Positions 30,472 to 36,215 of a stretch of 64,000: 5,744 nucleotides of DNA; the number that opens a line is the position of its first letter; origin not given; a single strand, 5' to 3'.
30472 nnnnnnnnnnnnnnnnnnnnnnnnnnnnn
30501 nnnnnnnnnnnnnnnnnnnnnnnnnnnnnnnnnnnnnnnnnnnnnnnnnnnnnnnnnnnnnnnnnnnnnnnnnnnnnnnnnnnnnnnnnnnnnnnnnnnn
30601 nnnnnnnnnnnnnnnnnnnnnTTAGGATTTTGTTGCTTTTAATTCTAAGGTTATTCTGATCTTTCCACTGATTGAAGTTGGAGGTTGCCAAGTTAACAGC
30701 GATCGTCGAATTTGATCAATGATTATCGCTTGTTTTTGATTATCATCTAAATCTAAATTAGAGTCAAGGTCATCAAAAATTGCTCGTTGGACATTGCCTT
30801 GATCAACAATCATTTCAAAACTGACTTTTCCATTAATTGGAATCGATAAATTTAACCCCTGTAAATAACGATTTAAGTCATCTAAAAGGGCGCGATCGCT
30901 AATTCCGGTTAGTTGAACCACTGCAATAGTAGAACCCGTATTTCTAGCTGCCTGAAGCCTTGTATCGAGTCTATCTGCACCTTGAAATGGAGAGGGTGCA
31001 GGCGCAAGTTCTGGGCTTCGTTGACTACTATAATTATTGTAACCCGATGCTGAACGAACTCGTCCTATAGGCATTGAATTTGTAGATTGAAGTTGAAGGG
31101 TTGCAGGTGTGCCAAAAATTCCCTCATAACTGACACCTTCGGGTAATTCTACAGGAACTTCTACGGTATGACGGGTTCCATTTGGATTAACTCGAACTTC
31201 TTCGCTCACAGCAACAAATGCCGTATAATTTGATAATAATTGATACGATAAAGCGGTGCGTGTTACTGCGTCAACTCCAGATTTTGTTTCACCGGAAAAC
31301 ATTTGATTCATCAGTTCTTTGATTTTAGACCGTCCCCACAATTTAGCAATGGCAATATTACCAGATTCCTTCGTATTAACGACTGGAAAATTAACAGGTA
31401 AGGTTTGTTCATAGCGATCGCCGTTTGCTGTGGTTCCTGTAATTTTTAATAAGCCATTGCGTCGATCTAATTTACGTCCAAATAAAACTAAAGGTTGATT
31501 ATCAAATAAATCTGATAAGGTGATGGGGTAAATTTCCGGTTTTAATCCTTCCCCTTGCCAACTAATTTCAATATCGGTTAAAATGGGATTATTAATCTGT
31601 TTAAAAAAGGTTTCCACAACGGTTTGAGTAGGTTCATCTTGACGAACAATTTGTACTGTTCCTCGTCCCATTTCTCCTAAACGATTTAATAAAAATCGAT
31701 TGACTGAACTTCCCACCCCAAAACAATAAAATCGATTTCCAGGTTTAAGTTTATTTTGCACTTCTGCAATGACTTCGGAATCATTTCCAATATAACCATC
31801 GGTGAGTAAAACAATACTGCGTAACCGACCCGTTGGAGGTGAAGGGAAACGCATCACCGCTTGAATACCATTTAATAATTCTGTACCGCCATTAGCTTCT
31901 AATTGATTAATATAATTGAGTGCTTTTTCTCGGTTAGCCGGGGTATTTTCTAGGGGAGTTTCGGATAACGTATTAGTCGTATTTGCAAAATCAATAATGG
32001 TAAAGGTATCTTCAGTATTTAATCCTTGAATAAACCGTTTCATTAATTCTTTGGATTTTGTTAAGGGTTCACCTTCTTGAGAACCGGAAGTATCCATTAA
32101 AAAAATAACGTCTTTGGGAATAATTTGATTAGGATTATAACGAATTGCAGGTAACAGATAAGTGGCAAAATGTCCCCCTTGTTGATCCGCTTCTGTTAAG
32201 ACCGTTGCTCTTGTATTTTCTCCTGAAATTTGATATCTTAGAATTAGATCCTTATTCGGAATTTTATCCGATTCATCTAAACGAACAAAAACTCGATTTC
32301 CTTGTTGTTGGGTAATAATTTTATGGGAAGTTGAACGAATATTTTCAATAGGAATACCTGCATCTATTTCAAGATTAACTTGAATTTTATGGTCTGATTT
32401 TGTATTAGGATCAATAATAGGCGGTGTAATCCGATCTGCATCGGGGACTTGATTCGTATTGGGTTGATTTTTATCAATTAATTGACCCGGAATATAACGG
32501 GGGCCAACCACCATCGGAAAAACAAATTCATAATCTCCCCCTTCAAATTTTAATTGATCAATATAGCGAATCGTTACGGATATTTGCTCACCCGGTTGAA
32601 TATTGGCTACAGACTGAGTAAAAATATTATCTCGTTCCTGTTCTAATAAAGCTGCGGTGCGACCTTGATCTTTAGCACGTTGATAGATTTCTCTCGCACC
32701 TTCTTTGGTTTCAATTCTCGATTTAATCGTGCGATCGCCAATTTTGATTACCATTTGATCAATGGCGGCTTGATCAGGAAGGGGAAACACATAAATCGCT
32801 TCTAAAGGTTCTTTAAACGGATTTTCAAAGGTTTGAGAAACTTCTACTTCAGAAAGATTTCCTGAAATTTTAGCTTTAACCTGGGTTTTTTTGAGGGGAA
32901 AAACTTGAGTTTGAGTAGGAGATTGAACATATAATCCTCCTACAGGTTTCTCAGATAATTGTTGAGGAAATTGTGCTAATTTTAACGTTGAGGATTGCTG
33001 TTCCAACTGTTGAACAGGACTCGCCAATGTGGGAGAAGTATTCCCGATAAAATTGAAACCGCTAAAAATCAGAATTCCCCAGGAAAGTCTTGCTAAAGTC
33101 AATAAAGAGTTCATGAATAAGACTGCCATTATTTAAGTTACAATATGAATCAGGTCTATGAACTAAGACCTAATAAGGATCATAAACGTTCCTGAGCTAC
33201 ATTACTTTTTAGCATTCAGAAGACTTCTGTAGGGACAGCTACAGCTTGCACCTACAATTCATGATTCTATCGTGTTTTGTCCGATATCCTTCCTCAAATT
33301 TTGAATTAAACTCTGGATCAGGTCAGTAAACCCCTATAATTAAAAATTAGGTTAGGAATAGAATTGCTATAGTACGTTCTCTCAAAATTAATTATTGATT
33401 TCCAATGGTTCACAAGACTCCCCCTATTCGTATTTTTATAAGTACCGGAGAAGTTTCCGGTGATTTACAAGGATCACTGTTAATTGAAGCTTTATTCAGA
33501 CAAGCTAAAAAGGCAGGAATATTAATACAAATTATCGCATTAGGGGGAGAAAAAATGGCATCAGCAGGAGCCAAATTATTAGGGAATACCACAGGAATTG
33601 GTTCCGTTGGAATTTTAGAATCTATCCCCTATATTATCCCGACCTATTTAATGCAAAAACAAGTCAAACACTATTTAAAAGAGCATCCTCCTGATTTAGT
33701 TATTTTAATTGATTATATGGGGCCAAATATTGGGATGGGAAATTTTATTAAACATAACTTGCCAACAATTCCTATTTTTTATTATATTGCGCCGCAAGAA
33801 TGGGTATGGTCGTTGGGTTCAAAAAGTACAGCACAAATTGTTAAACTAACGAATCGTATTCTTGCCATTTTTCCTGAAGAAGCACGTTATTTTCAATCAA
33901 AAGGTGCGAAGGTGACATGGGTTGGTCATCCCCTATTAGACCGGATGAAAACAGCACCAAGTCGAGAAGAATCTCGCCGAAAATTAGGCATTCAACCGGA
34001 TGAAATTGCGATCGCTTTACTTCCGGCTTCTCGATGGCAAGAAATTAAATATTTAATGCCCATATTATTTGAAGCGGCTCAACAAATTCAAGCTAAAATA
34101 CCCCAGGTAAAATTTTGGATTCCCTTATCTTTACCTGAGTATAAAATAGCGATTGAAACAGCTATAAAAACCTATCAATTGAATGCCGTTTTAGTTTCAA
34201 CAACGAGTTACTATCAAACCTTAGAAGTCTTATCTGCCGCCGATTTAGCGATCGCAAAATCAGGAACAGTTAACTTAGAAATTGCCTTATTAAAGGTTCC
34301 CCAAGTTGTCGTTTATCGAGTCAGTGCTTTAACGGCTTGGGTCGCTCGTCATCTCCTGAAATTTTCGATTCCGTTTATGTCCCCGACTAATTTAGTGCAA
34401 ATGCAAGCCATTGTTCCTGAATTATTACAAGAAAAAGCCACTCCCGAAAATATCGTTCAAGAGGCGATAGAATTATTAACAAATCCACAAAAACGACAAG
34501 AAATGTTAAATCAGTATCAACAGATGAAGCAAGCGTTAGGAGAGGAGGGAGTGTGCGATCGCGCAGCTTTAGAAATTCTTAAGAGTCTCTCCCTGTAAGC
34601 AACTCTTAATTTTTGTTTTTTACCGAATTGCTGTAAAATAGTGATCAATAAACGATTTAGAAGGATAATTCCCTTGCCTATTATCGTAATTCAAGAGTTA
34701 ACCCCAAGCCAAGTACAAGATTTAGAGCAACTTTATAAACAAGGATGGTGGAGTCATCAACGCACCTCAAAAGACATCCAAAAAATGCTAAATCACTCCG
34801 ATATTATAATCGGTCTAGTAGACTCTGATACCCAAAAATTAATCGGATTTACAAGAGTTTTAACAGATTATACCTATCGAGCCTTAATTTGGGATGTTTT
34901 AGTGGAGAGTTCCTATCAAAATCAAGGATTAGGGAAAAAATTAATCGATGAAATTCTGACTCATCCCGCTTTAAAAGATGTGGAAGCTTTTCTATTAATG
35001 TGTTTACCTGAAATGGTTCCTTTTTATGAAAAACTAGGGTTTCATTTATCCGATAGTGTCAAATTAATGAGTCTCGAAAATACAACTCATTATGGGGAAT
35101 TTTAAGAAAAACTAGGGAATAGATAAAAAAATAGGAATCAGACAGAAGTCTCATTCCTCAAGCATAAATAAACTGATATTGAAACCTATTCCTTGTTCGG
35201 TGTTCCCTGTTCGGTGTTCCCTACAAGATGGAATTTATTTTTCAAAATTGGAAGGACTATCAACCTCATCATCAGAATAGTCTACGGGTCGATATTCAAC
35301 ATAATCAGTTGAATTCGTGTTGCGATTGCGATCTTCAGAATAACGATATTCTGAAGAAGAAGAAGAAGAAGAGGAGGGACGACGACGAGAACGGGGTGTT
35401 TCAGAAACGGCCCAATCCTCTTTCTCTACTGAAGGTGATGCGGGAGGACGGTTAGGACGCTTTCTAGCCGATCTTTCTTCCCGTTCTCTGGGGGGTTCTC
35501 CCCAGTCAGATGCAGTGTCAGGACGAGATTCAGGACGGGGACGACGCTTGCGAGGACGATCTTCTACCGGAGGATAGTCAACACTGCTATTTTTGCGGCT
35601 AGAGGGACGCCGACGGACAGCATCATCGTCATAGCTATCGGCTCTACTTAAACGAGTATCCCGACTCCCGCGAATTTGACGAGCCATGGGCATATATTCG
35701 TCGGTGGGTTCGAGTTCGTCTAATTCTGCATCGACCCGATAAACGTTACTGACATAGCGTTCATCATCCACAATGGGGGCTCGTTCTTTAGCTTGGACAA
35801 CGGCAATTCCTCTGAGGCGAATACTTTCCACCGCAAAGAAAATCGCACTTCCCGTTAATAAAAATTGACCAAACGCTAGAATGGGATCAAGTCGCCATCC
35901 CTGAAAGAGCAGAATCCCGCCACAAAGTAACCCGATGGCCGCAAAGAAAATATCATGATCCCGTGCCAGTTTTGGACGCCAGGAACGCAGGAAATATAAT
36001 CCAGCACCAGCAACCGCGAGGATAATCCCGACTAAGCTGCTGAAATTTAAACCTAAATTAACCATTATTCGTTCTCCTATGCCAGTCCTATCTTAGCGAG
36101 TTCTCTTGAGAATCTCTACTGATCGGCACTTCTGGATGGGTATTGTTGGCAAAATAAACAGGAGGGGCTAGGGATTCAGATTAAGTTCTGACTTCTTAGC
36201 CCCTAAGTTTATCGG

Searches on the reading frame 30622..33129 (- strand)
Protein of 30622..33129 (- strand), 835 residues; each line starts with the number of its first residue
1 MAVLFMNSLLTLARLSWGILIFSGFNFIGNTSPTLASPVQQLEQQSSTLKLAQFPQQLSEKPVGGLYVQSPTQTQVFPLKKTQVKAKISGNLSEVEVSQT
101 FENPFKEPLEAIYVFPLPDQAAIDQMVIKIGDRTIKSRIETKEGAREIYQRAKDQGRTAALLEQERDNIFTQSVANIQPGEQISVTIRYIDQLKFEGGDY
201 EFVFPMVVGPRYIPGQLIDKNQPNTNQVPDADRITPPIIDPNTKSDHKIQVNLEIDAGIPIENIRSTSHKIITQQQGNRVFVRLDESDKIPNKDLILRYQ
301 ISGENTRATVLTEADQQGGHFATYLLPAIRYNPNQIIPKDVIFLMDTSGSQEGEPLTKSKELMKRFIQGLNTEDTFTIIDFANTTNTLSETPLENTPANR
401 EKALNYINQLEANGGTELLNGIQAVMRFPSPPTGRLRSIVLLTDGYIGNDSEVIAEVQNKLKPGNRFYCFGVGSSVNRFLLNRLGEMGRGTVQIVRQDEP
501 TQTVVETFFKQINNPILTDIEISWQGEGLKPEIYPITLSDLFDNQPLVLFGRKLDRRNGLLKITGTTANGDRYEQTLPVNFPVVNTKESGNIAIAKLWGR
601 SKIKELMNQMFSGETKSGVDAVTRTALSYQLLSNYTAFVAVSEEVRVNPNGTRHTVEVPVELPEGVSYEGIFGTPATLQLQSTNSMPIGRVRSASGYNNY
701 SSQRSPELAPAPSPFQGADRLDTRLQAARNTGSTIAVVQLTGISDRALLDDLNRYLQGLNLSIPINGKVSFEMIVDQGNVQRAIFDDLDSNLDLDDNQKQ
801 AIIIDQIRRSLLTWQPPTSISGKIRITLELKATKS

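Call 9: search_protein_families(library=pfam, proteins=[window:30622-33129:-])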
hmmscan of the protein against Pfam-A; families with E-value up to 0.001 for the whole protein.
window:30622-33129:- (835 aa): 5 families
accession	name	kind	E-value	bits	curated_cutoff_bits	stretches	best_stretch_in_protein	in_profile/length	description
PF08487.16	VIT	-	7e-37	126.4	26.5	1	79-189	1-111/111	Vault protein inter-alpha-trypsin domain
PF13768.12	VWA_3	-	8.9e-22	78.2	27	1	340-493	2-154/155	von Willebrand factor type A domain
PF00092.34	VWA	-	4.8e-16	59.9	23.8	1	340-495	1-162/174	von Willebrand factor type A domain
PF13757.12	VIT_2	-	4.9e-12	46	23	1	71-142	6-77/78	Vault protein inter-alpha-trypsin domain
PF13519.12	VWA_2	-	8.4e-12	46.1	27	1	341-445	1-106/107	von Willebrand factor type A domain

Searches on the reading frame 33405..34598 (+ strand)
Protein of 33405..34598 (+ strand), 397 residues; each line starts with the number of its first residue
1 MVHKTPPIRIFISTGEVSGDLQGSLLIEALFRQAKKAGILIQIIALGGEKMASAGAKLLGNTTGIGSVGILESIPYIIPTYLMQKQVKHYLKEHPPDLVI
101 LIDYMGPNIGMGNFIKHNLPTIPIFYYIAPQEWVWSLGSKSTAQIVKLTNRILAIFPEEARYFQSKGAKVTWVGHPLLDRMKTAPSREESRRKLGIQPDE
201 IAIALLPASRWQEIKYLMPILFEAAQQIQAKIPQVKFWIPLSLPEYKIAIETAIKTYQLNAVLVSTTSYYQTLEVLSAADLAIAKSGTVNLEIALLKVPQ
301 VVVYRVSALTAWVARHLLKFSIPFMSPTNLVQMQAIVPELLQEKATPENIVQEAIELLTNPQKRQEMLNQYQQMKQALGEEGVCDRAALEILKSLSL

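Call 9: search_protein_families(library=pfam, proteins=[window:33405-34598:+])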
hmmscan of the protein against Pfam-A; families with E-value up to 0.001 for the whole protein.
window:33405-34598:+ (397 aa): 2 families
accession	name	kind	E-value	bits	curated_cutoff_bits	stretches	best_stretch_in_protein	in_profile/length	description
PF02684.21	LpxB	-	9.3e-98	327.9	22.6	1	10-386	1-366/374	Lipid-A-disaccharide synthetase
PF02350.25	Epimerase_2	-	2.4e-08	33.7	30.6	1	168-303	145-284/347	UDP-N-acetylglucosamine 2-epimerase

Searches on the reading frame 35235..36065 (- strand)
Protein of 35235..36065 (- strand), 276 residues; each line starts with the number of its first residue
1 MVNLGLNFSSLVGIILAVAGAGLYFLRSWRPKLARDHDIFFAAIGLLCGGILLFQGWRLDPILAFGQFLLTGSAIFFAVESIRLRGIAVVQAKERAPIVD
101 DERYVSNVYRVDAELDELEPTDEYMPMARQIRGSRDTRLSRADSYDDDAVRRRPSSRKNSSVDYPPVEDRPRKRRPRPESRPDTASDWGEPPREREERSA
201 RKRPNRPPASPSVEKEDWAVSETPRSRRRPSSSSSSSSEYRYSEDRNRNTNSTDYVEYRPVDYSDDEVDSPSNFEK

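Call 79: search_protein_families(library=pfam, proteins=[window:35235-36065:-], max_evalue=0.00001)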
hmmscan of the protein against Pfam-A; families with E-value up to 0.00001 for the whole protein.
window:35235-36065:- (276 aa): 1 family
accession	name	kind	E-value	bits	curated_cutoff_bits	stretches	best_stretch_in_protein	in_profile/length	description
PF07444.16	Ycf66_N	-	8.5e-32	109.6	22.3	1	11-85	2-76/76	Ycf66 protein N-terminus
